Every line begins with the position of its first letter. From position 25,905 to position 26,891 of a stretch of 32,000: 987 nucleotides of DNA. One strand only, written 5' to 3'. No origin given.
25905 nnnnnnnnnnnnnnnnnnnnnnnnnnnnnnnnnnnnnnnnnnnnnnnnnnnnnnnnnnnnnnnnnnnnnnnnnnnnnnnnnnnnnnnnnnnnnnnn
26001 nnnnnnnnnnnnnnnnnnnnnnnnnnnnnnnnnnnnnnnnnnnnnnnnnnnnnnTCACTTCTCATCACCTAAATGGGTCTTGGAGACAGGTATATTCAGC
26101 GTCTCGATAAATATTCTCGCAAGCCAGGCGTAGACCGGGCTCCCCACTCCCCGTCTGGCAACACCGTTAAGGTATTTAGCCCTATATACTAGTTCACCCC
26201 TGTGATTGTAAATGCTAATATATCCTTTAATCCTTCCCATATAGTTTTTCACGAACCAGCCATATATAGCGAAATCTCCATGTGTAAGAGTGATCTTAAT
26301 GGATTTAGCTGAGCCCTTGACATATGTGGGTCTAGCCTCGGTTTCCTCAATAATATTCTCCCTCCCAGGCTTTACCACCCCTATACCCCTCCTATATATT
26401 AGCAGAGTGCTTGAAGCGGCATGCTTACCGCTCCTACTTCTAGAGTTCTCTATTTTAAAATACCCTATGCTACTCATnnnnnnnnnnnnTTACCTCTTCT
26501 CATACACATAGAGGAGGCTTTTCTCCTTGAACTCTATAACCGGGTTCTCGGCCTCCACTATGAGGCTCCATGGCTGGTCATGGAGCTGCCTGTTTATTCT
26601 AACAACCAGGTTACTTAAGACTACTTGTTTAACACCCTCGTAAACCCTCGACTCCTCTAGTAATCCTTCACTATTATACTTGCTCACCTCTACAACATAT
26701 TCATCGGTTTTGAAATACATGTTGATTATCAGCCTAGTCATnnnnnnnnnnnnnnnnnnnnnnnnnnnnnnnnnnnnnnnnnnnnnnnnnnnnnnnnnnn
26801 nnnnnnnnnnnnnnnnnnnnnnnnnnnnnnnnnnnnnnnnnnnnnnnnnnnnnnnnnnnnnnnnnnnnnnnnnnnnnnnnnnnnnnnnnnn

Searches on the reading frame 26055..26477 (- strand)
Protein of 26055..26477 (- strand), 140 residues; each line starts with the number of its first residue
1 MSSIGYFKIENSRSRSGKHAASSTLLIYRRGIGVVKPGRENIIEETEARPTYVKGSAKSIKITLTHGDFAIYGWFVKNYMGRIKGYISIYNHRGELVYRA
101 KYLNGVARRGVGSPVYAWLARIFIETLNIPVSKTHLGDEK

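Call 7: search_protein_families(library=pfam, proteins=[window:26055-26477:-], max_evalue=0.1)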
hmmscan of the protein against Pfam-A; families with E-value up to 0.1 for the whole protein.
window:26055-26477:- (140 aa): 0 families

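Call 8: search_protein_families(library=padloc, proteins=[window:26055-26477:-], max_evalue=0.1)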
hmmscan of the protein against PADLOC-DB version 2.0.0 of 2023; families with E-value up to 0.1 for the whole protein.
window:26055-26477:- (140 aa): 0 families

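Call 9: search_protein_families(library=ncbifam, proteins=[window:26055-26477:-], max_evalue=0.1)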
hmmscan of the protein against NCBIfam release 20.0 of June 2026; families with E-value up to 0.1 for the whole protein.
window:26055-26477:- (140 aa): 0 families

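Call 10: search_protein_families(library=phrogs, proteins=[window:26055-26477:-], max_evalue=0.1)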
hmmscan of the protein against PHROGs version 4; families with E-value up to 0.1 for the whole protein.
window:26055-26477:- (140 aa): 0 families

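Call 28: search_solved_structures(query=A2, max_evalue=10)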
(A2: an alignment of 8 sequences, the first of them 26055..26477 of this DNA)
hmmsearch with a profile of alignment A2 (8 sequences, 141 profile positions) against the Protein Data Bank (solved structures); distinct sequences matched with E-value up to 10: 0.

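Call 32: find_homologous_proteins(query=window:26055-26477:-, max_evalue=0.01)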
Query window:26055-26477:- (140 aa): 21 proteins with E <= 0.01 among 35 candidates.
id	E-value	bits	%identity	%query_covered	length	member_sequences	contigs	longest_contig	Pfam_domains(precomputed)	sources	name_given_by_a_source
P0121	4.0e-84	298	96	100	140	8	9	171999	-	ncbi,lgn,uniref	ncbi:MAG: hypothetical protein QXP97_07970 [Desulfurococcus sp.]|uniref:hypothetical protein n=1 Tax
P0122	7.6e-64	232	74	99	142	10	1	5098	-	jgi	-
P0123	2.8e-50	188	60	100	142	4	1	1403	-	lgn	-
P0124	6.2e-50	187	60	98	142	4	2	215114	-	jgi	-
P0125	6.3e-50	187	60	98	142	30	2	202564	-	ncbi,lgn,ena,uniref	ncbi:MAG: hypothetical protein ACO2OS_00740 [Thermosphaera aggregans]|uniref:hypothetical protein n=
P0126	1.2e-47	179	58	100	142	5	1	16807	-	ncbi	ncbi:MAG: hypothetical protein QXO80_04020 [Thermosphaera sp.]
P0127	7.5e-47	177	59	98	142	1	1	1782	-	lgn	-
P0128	7.2e-46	174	69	76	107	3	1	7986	-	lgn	-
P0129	5.2e-45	171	54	98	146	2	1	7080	-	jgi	jgi:hypothetical protein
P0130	8.1e-44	167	56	94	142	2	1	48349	-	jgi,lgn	jgi:hypothetical protein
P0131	1.2e-42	163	54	97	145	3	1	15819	-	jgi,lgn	-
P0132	1.3e-42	163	54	96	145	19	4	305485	-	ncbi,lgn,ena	-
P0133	1.2e-41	160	52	96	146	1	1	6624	-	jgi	-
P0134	2.8e-41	159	55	93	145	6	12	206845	-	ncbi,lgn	ncbi:MAG: hypothetical protein QXP72_04815 [Desulfurococcaceae archaeon]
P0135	2.7e-40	156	54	96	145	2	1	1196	-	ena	-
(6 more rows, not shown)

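Call 41: predict_structure(alignment_id=A5)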
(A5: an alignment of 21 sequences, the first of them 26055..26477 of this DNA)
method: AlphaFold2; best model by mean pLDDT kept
length: 140 residues; sequences in the alignment: 21
mean_pLDDT: 95.7   pTM: 0.89
mean pLDDT of the five models: 95.7, 95.5, 95.4, 95.4, 95.0
residues with pLDDT >= 90: 133; 70-90: 6; 50-70: 1; < 50: 0
segments of 3 or more residues with pLDDT < 50: none
pLDDT, mean of each block of 10 residues (from residue 1): 94 96 97 92 96 96 96 97 97 98 97 97 97 90
secondary structure, 60 per line:
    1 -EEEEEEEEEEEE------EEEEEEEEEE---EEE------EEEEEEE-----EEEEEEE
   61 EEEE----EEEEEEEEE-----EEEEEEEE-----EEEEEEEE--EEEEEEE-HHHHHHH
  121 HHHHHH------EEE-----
elements in order: E2-13 E20-29 E33-35 E42-48 E54-64 E69-77 E83-90 E96-103 E106-112 H114-126 E133-135

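Call 47: fold_search(model_id=the predicted structure, library=pdb)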
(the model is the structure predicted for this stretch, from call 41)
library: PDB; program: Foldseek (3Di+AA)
matches with E <= 10: 547; with E <= 0.001: 0
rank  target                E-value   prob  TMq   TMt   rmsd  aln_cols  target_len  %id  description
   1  6dnv_B                2.6e-02  0.66  0.26  0.29  12.5       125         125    6  Crystal Structure of Neisseria meningitidis DsbD n-terminal domain in the reduced form (released 2018-09-12)
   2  6dps_E                1.1e-01  0.16  0.20  0.22  14.9       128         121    8  Crystal Structure of Neisseria meningitidis DsbD n-terminal domain in the oxidised form (released 2018-09-12)
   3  3pfu                  2.7e-01  0.10  0.19  0.21  15.5       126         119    8  N-terminal domain of Thiol:disulfide interchange protein DsbD in its reduced form (released 2011-05-04)
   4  1jzd_C                2.8e-01  0.15  0.22  0.25  13.6       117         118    8  DsbC-DsbDalpha complex (released 2003-03-08)
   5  1wwa_Y                3.0e-01  0.44  0.31  0.37   6.4        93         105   13  NGF BINDING DOMAIN OF HUMAN TRKA RECEPTOR (released 1999-07-07)
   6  2icw_E                3.1e-01  0.14  0.21  0.17  15.0       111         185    6  Crystal structure of a complete ternary complex between TCR, superantigen, and peptide-MHC class II molecule (released 2007-03-20)
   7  2iad_B                3.3e-01  0.20  0.21  0.16  12.2        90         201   12  CLASS II MHC I-AD IN COMPLEX WITH AN INFLUENZA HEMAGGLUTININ PEPTIDE 126-138 (released 1998-11-18)
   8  9ezw_E                3.5e-01  0.35  0.31  0.33   8.0       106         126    9  Structure of the single-domain antibody VHH_h3 in complex with human Vsig4 (released 2025-10-29)
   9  1vrs_A                3.5e-01  0.23  0.26  0.28  12.4       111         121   10  Crystal structure of the disulfide-linked complex between the N-terminal and C-terminal domain of the electron transfe (released 2005-07-12)
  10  1vrs_C                3.5e-01  0.13  0.21  0.24  14.8       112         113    8  Crystal structure of the disulfide-linked complex between the N-terminal and C-terminal domain of the electron transfe (released 2005-07-12)
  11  9kve_B                3.7e-01  0.25  0.25  0.29   6.6        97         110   16  Cryo-EM structure of SARS-CoV-2 prototype spike protein in complex with triple-nAb 4H1, 4A5 and 4C1 (released 2025-08-20)
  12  1f3j_B                3.9e-01  0.14  0.24  0.20  13.1       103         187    9  HISTOCOMPATIBILITY ANTIGEN I-AG7 (released 2000-09-20)
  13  1vrs_B                3.9e-01  0.11  0.21  0.23  14.4       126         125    7  Crystal structure of the disulfide-linked complex between the N-terminal and C-terminal domain of the electron transfe (released 2005-07-12)
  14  8i4t_H                3.9e-01  0.05  0.15  0.06  25.6       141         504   11  Structure of the asymmetric unit of SFTSV virion (released 2023-09-13)
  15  3qr2_B                4.1e-01  0.11  0.23  0.26  15.6       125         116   15  Wild type CD147 Ig0 domain (released 2011-05-11)
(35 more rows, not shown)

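Call 63: find_related_loci(query=A5, collection=viral_contigs, flank=6000)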
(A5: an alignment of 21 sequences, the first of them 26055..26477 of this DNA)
Query A5 (140 aa) in viral_contigs; peptide patterns used: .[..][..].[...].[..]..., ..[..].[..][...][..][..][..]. (x = any residue, [..] = any of these).
181 stretches matched a pattern, but none encodes a relative of the query by tblastn (E <= 1e-3).

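Call 65: find_related_loci(query=A5, collection=metagenome_contigs, flank=6000)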
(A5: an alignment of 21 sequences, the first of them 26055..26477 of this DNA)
Query A5 (140 aa) in metagenome_contigs; peptide patterns used: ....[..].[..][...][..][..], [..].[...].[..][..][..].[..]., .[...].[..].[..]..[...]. (x = any residue, [..] = any of these).
148 stretches matched a pattern; 48 encode a relative of the query (tblastn E <= 1e-3); 48 distinct loci.
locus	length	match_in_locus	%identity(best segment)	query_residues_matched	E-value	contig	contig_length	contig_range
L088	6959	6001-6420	100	1-140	7e-91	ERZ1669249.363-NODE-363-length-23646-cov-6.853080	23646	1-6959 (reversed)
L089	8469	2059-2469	60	4-140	2e-54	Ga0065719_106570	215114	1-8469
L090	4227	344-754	57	4-140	5e-52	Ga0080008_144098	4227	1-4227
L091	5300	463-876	59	4-139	1e-51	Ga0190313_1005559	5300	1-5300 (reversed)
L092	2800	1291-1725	50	1-140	2e-49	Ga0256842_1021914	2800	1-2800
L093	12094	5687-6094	56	7-140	4e-49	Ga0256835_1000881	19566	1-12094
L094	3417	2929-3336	55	7-140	3e-49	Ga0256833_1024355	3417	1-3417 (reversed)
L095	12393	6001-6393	56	9-140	3e-49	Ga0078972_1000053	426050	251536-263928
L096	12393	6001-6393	56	9-140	3e-49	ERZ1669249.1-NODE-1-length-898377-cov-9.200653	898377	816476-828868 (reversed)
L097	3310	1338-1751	51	2-139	1e-48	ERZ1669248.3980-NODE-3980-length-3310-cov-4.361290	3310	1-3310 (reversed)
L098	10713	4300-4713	49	4-139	8e-48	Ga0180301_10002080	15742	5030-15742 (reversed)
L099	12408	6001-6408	53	7-140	2e-47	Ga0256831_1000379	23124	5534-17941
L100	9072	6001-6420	59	1-140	3e-47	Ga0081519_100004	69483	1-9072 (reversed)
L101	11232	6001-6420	59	1-140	2e-46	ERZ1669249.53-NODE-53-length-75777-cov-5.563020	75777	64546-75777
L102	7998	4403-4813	47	2-138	2e-44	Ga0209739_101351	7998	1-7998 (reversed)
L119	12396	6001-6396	49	10-139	6e-40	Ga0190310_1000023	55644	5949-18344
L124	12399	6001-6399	48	10-140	4e-38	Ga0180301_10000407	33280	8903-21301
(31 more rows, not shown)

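Call 76: search_protein_families(library=pfam, alignment_id=A5, max_evalue=10)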
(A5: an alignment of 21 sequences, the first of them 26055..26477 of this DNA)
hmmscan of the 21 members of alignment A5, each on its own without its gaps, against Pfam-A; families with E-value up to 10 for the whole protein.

A. member 1, window:26055-26477:- (140 aa): 0 families

B. families by the number of members that match (of 21 scanned): 8 families
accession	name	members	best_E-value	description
PF13585.12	CHU_C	4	0.029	CHU_C Type IX secretion signal domain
PF16736.11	sCache_like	3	0.052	Single Cache-like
PF00379.29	Chitin_bind_4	1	0.00084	Insect cuticle protein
PF15939.10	YmcE_antitoxin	1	0.021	Putative antitoxin of bacterial toxin-antitoxin system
PF07826.16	IMP_cyclohyd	1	0.04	IMP cyclohydrolase-like protein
PF17584.7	ComS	1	0.065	Bacillus competence protein S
PF13533.13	Biotin_lipoyl_2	1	0.16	Biotin-lipoyl like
PF19369.4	DUF5944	1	0.19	Family of unknown function (DUF5944)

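Call 80: search_protein_families(library=pfam, proteins=[L093:6476-7318:+, L119:6747-7541:+, L093:1173-1562:-, L093:4490-5044:+, L093:5046-5309:-, L119:4452-5519:-, L124:5234-5614:-, L098:3589-3936:-], max_evalue=0.01)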
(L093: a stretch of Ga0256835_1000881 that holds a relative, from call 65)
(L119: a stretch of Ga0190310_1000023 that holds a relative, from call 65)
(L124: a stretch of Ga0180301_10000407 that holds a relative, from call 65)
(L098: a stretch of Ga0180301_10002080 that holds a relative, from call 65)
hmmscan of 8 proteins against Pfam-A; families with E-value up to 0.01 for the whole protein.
L093:6476-7318:+ (280 aa): 2 families
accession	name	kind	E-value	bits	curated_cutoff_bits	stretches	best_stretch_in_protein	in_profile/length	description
PF09843.14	DUF2070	-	0.0011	17.8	30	1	62-230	19-176/561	Predicted membrane protein (DUF2070)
PF17561.7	TssO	-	0.0034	18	29.2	1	215-272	14-71/148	Type VI secretion system, TssO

L119:6747-7541:+ (264 aa): 0 families

L093:1173-1562:- (129 aa): 0 families

L093:4490-5044:+ (184 aa): 1 family
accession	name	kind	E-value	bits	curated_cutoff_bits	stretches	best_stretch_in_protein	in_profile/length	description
PF01613.24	Flavin_Reduct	-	7.5e-26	91.5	27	1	17-150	4-137/153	Flavin reductase like domain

L093:5046-5309:- (87 aa): 0 families

L119:4452-5519:- (355 aa): 1 family
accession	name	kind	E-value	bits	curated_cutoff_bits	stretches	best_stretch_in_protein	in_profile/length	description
PF10604.15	Polyketide_cyc2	-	0.0011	19.7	27.4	1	1-57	1-58/142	Polyketide cyclase / dehydrase and lipid transport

L124:5234-5614:- (126 aa): 0 families

L098:3589-3936:- (115 aa): 0 families

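Call 88: fold_search(model_id=the predicted structure, library=viral)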
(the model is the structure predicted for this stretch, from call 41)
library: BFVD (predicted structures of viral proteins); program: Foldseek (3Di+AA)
matches with E <= 10: 535; with E <= 0.001: 0
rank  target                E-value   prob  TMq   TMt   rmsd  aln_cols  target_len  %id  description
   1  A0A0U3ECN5            6.9e-03  1.00  0.43  0.32   4.7       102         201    9  Uncharacterized protein [Pseudomonas phage SM1]
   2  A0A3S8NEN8            1.4e-02  1.00  0.51  0.52   5.7       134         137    8  Uncharacterized protein [Sulfolobales Beppu filamentous phage 1]
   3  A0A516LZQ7            3.4e-02  0.99  0.36  0.52   4.5        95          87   16  (no name in the UniProt tables at hand)
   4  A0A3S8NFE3            6.9e-02  0.97  0.47  0.42   5.6       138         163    9  Uncharacterized protein [Sulfolobales Beppu rod-shaped virus 1]
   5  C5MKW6                9.4e-02  0.11  0.20  0.11  19.8       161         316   12  Membrane protein UL148 [Human cytomegalovirus]
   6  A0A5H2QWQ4            1.0e-01  0.44  0.29  0.08  17.1       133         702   11  (no name in the UniProt tables at hand)
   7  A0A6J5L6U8            1.3e-01  0.16  0.21  0.16  14.8       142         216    6  Uncharacterized protein [uncultured Caudovirales phage]
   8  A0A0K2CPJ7            1.4e-01  0.08  0.15  0.03  21.3       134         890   10  Putative major virion structural protein [Brevibacillus phage SecTim467]
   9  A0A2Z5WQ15            1.6e-01  0.90  0.41  0.36   7.8       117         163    8  (no name in the UniProt tables at hand)
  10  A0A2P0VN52            1.7e-01  0.41  0.35  0.06  10.9       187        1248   10  Uncharacterized protein [Tetraselmis virus 1]
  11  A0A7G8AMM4            1.8e-01  0.21  0.28  0.05   9.9       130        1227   12  (no name in the UniProt tables at hand)
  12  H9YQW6                2.0e-01  0.57  0.31  0.36   6.8       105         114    8  (no name in the UniProt tables at hand)
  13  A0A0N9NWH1            2.1e-01  0.77  0.34  0.39   5.1       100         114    9  Uncharacterized protein [Acidianus rod-shaped virus 2]
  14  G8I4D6                2.5e-01  0.23  0.23  0.31  14.2        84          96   10  Minor tail protein [Mycobacterium phage DS6A]
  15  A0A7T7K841            2.5e-01  0.08  0.15  0.13  16.2       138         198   12  (no name in the UniProt tables at hand)
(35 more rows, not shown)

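Call 89: search_dna_similar(query=window:26055-26477:-, collection=phages, mode=protein, max_evalue=10, max_rows=15)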
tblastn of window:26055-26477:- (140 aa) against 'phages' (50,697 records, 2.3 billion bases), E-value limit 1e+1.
Records with a match: 3; places in all: 3; records where one place covers at least 80% of the query: 0.
Best place of each record, by identity: <60% 3.
By first word of the organism name: Clostridium 2; Brevundimonas 1.
By host as written in the record: Clostridium tetani ATCC 19406 2; Brevundimonas pondensis LVF1 1.
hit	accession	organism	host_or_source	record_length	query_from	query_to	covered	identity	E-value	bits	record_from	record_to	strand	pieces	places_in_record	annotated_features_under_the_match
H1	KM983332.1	Clostridium phage phiCT19406C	Clostridium tetani ATCC 19406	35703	30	123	67%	26.3%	6e+0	32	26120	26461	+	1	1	tail protein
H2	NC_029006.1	Clostridium phage phiCT19406C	Clostridium tetani ATCC 19406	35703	30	123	67%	26.3%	6e+0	32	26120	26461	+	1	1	tail family protein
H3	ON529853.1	Brevundimonas phage vB_BpoS-Bambus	Brevundimonas pondensis LVF1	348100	99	134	26%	38.9%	7e+0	32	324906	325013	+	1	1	hypothetical protein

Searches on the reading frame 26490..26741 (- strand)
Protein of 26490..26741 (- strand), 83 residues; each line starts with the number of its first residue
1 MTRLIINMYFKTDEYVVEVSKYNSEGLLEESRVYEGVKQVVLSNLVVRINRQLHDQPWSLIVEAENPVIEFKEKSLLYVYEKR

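Call 7: search_protein_families(library=pfam, proteins=[window:26490-26741:-], max_evalue=0.1)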
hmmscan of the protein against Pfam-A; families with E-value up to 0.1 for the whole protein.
window:26490-26741:- (83 aa): 0 families

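Call 8: search_protein_families(library=padloc, proteins=[window:26490-26741:-], max_evalue=0.1)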
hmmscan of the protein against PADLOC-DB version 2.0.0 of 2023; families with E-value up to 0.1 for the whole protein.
window:26490-26741:- (83 aa): 0 families

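Call 9: search_protein_families(library=ncbifam, proteins=[window:26490-26741:-], max_evalue=0.1)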
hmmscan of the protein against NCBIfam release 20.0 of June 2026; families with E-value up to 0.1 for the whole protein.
window:26490-26741:- (83 aa): 0 families

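Call 10: search_protein_families(library=phrogs, proteins=[window:26490-26741:-], max_evalue=0.1)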
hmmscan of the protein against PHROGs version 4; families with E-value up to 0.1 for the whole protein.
window:26490-26741:- (83 aa): 1 family
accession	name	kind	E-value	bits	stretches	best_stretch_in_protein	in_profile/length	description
phrog_26547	-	unknown function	0.081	14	1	15-79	61-122/139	-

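Call 30: search_solved_structures(query=A4, max_evalue=10)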
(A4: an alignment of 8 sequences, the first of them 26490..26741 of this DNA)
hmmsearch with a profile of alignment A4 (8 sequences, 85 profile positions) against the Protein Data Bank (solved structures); distinct sequences matched with E-value up to 10: 2.
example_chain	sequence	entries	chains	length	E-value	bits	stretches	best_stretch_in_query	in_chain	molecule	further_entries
2ia0_A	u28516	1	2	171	0.2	14.8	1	19-79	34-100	Putative HTH-type transcriptional regulator PF0864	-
9w30_A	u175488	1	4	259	1.4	12.1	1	1-44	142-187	Alpha/beta superfamily hydrolase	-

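Call 78: search_protein_families(library=pfam, alignment_id=A4, max_evalue=10)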
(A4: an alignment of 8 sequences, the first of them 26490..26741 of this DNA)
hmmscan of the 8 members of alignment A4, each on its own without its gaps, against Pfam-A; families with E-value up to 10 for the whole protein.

A. member 1, window:26490-26741:- (83 aa): 0 families

B. families by the number of members that match (of 8 scanned): 5 families
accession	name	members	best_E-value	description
PF15889.10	DUF4738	1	0.011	Domain of unknown function (DUF4738)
PF14035.11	YlzJ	1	0.05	YlzJ-like protein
PF05720.17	Dicty_CAD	1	0.086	Cell-cell adhesion domain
PF03552.20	Cellulose_synt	1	0.14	Cellulose synthase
PF17992.7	Agarase_CBM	1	0.17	Agarase CBM like domain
